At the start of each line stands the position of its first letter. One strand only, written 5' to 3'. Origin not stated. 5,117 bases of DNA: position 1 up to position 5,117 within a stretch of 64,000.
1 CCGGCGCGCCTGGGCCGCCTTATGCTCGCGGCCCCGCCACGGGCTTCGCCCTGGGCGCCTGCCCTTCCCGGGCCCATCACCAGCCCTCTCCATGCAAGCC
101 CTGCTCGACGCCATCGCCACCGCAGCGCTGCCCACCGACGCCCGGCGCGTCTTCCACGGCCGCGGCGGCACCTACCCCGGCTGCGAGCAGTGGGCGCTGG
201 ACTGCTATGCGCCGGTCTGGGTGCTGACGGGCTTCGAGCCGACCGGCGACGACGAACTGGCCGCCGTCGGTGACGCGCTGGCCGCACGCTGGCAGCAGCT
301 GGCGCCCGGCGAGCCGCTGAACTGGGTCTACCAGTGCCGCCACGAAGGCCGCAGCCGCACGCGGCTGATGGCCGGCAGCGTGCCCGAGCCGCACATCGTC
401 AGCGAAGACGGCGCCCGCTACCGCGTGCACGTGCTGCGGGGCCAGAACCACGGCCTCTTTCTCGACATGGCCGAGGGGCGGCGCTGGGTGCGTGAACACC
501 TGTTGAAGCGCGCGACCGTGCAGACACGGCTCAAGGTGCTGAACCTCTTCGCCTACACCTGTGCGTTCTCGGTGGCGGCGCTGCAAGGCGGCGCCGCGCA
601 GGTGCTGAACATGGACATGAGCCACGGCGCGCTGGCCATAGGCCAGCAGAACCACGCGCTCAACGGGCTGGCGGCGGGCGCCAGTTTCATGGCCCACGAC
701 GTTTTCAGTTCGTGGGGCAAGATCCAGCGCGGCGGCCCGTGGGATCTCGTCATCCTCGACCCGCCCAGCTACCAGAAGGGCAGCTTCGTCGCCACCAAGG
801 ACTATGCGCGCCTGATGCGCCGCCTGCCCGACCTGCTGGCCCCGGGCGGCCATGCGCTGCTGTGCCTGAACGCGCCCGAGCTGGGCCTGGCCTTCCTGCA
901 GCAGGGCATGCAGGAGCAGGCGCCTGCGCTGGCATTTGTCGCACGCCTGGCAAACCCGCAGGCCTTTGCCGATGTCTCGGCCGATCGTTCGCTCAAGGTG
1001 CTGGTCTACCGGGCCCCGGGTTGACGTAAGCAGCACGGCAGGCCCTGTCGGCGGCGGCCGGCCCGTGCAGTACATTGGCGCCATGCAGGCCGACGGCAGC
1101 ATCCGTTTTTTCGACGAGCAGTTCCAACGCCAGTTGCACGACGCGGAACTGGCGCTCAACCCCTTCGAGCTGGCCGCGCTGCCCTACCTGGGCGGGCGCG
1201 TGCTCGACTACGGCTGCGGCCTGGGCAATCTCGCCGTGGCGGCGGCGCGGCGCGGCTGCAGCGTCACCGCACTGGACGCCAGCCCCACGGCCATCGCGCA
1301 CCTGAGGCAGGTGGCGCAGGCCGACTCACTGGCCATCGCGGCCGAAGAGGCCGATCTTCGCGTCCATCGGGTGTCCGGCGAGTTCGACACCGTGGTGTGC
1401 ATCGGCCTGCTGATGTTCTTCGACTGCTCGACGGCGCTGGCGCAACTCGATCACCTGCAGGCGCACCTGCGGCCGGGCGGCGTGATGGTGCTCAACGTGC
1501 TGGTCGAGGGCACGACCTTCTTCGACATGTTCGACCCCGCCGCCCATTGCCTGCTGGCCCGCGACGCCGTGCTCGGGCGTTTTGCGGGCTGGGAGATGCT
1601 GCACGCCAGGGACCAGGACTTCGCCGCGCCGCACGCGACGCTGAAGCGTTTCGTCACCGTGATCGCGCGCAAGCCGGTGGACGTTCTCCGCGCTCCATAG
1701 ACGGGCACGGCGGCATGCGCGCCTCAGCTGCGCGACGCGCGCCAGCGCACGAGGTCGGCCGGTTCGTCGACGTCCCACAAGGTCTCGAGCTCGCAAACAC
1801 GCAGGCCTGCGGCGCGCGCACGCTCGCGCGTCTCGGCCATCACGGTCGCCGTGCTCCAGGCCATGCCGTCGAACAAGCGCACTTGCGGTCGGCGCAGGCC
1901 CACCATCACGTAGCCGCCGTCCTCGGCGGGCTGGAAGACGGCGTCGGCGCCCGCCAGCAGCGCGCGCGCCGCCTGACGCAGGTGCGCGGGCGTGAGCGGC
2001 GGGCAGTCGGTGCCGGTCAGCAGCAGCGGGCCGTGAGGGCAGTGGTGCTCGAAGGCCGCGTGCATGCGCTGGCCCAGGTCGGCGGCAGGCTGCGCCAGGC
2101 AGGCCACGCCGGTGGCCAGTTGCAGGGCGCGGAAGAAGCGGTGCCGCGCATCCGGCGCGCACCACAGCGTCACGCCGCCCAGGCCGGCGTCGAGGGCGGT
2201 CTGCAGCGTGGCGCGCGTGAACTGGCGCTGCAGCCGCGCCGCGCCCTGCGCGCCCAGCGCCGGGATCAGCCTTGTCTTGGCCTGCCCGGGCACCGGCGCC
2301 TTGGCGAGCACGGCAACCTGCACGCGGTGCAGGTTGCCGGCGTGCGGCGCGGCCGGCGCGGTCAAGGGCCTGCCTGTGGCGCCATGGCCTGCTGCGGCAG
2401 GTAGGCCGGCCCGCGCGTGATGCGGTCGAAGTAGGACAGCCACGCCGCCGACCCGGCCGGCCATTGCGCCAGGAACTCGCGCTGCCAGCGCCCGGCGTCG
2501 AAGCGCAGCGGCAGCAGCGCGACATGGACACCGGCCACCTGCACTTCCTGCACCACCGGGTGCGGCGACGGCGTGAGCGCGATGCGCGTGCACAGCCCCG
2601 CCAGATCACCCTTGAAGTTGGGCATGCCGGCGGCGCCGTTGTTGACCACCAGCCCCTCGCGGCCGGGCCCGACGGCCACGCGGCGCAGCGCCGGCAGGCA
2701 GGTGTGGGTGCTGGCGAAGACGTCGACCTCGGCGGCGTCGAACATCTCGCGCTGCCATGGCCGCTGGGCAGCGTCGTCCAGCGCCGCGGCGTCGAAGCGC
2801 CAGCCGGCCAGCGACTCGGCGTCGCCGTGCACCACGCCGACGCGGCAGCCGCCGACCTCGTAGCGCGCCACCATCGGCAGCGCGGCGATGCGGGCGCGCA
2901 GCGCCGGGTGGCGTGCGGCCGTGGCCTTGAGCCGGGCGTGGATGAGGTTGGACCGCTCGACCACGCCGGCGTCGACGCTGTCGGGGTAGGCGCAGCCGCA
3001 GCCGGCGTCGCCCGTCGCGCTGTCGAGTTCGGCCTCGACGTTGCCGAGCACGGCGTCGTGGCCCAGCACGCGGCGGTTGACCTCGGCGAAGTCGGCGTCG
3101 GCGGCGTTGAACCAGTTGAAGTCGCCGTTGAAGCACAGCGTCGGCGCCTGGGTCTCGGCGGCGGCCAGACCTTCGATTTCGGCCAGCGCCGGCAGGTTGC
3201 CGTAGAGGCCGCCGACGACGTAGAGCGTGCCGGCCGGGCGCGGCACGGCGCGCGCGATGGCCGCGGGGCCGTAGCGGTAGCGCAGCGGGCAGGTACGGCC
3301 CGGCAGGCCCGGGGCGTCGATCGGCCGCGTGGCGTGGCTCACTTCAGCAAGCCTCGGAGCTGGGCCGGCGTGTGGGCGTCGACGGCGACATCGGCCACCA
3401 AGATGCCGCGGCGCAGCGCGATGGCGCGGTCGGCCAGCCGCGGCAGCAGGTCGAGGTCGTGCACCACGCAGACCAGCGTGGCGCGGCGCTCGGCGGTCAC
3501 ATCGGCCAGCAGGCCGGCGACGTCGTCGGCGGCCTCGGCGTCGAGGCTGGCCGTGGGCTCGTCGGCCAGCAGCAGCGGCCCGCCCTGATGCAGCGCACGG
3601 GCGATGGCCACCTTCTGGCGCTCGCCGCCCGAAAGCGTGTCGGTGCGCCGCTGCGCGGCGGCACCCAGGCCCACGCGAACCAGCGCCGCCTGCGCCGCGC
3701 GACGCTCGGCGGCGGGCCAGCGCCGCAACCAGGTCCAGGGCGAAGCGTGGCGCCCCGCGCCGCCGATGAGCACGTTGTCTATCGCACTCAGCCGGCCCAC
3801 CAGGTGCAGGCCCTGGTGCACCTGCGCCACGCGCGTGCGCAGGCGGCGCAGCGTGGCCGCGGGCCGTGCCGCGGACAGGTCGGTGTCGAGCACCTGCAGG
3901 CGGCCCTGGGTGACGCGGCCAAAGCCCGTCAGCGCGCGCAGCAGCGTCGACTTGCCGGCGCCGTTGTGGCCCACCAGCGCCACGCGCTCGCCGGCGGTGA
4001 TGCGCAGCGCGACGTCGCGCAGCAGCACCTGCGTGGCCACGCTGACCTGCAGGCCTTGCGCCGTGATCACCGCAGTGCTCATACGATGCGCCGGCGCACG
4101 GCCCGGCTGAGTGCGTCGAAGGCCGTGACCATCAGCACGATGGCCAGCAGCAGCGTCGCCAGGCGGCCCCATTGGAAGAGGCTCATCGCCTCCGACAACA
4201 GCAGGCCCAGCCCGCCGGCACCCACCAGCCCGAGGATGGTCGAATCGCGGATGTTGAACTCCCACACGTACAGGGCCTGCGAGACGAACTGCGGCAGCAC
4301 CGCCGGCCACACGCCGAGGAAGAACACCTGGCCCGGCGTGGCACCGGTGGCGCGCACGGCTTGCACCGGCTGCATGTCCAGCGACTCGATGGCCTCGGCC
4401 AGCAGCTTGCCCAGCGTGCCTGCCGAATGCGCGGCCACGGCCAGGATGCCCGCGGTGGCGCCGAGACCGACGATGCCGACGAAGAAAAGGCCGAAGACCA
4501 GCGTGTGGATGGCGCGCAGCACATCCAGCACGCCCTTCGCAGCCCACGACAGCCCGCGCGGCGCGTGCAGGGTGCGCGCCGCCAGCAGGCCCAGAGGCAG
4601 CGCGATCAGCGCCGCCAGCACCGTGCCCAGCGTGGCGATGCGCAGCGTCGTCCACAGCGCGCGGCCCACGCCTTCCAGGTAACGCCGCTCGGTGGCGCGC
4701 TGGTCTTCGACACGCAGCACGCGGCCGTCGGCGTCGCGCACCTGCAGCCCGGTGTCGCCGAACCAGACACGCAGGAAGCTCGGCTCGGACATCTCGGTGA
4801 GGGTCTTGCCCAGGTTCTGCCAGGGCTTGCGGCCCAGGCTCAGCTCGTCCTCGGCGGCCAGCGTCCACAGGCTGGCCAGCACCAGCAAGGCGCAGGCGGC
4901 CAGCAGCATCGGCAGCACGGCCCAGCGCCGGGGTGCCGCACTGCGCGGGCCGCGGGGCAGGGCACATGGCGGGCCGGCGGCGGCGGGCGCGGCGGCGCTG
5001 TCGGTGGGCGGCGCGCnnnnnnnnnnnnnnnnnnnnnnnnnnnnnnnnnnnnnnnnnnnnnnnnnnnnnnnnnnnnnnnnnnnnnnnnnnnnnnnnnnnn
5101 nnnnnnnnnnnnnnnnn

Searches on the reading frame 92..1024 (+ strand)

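Call 37: search_protein_families(library=pfam, proteins=[window:92-1024:+], max_evalue=0.001)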
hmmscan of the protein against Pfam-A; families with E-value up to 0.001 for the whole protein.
window:92-1024:+ (310 aa): 3 families
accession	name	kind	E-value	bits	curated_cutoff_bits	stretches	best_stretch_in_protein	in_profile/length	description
PF10672.15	Methyltrans_SAM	-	3.2e-86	289.6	27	1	18-307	1-286/286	S-adenosylmethionine-dependent methyltransferase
PF03602.21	Cons_hypoth95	-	7.8e-07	29.4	24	1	145-232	41-128/182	Conserved hypothetical protein 95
PF05175.20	MTS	-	0.00015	21.9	23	1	161-261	47-142/170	Methyltransferase small domain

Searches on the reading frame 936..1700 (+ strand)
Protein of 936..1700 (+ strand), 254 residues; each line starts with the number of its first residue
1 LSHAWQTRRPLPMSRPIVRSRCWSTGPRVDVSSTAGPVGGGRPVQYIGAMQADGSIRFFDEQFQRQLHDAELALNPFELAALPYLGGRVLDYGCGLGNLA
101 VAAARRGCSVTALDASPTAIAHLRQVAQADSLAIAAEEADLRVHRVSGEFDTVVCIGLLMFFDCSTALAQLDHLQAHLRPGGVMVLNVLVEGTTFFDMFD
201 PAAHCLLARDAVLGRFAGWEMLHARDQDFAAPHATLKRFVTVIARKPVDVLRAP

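Call 37: search_protein_families(library=pfam, proteins=[window:936-1700:+], max_evalue=0.001)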
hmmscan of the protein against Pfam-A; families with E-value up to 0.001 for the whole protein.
window:936-1700:+ (254 aa): 9 families
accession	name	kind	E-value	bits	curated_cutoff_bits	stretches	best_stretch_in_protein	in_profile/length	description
PF13649.12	Methyltransf_25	-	4.8e-16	59.7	27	1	89-182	1-97/97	Methyltransferase domain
PF13489.12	Methyltransf_23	-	3.1e-14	53.5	27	1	79-189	16-119/164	Methyltransferase domain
PF08242.18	Methyltransf_12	-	1e-12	49.1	30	1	90-183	1-97/98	Methyltransferase domain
PF08241.18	Methyltransf_11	-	1.7e-11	45.1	21.2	1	90-185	1-94/95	Methyltransferase domain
PF03848.20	TehB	-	1.7e-10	41.1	20.4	1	87-185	32-131/193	Tellurite resistance protein TehB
PF13847.12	Methyltransf_31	-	6.4e-09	36.1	27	1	87-187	5-110/145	Methyltransferase domain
PF02353.26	CMAS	-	3e-08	33.8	27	1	86-190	63-168/273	Mycolic acid cyclopropane synthetase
PF05175.20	MTS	-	1.3e-07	31.9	23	1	82-155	27-104/170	Methyltransferase small domain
PF06325.19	PrmA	-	5.3e-05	23.3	22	1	87-159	163-236/296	Ribosomal protein L11 methyltransferase (PrmA)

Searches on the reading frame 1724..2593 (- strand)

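Call 37: search_protein_families(library=pfam, proteins=[window:1724-2593:-], max_evalue=0.001)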
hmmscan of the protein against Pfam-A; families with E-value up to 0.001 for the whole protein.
window:1724-2593:- (289 aa): 2 families
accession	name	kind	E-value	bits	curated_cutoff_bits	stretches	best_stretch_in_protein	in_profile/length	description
PF09837.15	DUF2064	-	4.3e-31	107.7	25.8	1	129-248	1-120/120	Uncharacterized protein conserved in bacteria (DUF2064)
PF12804.13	NTP_transf_3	-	0.00033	21.3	27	1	124-231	25-131/160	MobA-like NTP transferase domain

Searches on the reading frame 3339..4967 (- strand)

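Call 37: search_protein_families(library=pfam, proteins=[window:3339-4967:-], max_evalue=0.001)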
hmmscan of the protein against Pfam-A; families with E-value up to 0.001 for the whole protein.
window:3339-4967:- (542 aa): 3 families
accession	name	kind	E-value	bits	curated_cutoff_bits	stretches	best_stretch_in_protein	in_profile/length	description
PF00005.33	ABC_tran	-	2.3e-31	109.6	25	1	316-473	1-137/137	ABC transporter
PF13304.12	AAA_21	-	9.7e-08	32.9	27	0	330-352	3-25/304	AAA domain, putative AbiEii toxin, Type IV TA system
PF02463.25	SMC_N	-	5.6e-05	23.1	40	0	329-346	27-44/220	RecF/RecN/SMC N terminal domain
